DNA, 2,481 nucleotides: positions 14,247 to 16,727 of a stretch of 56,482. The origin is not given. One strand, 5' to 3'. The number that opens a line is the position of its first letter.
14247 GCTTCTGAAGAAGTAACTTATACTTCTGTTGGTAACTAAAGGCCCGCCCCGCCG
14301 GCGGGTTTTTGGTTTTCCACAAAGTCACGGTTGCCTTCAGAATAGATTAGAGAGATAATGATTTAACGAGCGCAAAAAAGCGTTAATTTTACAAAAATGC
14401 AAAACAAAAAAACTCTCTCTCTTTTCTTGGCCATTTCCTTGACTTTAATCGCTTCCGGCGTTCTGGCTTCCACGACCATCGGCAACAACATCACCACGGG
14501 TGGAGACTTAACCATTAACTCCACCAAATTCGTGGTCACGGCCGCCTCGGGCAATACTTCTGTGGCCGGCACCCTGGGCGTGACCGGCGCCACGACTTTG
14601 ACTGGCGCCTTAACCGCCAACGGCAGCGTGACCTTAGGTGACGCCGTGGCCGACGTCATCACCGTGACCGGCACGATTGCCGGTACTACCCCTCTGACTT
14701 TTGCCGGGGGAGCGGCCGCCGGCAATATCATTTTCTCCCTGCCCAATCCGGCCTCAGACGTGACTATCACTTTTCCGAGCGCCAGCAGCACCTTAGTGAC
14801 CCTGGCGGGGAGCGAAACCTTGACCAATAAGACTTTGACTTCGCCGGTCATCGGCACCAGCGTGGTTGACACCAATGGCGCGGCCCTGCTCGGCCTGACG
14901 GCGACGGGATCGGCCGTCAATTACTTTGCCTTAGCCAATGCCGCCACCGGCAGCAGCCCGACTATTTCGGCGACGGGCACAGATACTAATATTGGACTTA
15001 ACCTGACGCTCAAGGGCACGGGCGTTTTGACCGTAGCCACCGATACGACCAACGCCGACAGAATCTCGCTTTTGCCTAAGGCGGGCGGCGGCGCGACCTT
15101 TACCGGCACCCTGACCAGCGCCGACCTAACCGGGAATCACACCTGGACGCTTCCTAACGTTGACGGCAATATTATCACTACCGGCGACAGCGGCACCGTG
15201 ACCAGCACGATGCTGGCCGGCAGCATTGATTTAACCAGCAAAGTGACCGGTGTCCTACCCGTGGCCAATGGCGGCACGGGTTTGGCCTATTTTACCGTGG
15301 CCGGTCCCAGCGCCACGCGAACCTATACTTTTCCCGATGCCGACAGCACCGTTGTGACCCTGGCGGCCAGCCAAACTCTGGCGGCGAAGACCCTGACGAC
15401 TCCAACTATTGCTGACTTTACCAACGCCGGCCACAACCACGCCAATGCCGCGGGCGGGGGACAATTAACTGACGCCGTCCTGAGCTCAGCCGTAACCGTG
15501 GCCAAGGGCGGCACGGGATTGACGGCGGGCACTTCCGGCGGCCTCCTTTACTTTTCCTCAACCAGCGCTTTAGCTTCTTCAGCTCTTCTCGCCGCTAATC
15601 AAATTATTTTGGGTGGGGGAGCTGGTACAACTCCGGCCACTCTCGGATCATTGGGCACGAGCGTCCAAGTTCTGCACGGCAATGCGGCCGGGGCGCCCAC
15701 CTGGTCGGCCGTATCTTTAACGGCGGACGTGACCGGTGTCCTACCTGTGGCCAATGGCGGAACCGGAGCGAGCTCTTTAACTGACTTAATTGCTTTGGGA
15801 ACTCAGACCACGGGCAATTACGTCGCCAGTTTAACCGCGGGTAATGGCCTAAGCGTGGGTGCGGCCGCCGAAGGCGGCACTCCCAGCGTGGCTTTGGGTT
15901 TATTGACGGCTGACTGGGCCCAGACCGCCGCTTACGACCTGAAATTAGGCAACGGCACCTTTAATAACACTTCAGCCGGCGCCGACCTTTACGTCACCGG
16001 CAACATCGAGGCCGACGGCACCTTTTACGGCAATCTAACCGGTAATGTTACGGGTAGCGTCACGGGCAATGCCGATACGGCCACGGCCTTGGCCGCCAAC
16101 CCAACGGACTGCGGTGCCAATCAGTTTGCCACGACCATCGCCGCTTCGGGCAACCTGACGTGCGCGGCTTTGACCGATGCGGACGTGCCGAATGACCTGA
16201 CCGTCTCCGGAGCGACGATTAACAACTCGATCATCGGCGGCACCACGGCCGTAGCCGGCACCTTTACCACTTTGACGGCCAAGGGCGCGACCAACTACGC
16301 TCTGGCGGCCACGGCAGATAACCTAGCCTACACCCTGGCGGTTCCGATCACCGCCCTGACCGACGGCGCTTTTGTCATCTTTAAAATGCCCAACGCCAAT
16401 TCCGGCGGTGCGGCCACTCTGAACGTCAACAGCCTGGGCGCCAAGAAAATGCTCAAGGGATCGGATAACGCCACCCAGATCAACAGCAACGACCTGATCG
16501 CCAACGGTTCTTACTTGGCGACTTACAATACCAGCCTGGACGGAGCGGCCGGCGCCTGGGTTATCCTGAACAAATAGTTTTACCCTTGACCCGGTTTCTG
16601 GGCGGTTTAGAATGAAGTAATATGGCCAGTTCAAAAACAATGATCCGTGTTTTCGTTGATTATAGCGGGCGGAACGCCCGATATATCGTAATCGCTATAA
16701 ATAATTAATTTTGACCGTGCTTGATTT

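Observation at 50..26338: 26-kb co-directional envelope/attachment island headed by a regulator, an ECF sigma and an anti-sigma-like protein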

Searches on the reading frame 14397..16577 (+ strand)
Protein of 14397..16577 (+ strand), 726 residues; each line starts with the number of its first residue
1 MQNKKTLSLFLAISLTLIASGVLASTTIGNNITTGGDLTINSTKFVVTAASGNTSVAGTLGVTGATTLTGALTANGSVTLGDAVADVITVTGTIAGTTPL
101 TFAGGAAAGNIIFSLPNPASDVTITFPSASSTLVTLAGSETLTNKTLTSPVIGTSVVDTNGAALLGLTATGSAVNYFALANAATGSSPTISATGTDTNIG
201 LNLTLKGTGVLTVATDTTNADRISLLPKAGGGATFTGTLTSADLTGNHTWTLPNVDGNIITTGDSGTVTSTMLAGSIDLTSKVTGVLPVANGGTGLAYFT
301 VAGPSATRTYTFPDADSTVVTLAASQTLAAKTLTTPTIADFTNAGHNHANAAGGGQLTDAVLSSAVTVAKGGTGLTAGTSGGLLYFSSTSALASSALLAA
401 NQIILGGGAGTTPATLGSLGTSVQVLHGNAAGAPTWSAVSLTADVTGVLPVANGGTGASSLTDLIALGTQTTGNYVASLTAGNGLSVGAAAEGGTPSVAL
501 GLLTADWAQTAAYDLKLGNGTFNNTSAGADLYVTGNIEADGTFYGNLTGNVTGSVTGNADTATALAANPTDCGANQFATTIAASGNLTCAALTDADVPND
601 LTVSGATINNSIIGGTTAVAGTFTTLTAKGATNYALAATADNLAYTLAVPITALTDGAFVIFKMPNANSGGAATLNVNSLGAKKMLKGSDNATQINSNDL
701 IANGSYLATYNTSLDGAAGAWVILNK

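Call 5: search_protein_families(library=pfam, proteins=[window:14397-16577:+], max_evalue=0.01)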
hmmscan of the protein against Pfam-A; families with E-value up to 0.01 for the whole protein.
window:14397-16577:+ (726 aa): 0 families

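Call 12: search_protein_families(library=ncbifam, proteins=[window:14397-16577:+], max_evalue=0.01)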
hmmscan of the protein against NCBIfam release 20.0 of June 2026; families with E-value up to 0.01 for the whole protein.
window:14397-16577:+ (726 aa): 0 families

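Call 51: search_protein_families(library=phrogs, proteins=[window:14397-16577:+], max_evalue=0.001)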
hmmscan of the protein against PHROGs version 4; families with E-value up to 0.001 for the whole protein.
window:14397-16577:+ (726 aa): 1 family
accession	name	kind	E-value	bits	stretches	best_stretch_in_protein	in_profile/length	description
phrog_692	-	head and packaging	0.00055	20.1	0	244-344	213-317/440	virion structural protein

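Call 79: search_protein_families(library=pfam, proteins=[window:14397-16577:+], max_evalue=5)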
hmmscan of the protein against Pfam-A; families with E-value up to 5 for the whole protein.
window:14397-16577:+ (726 aa): 0 families
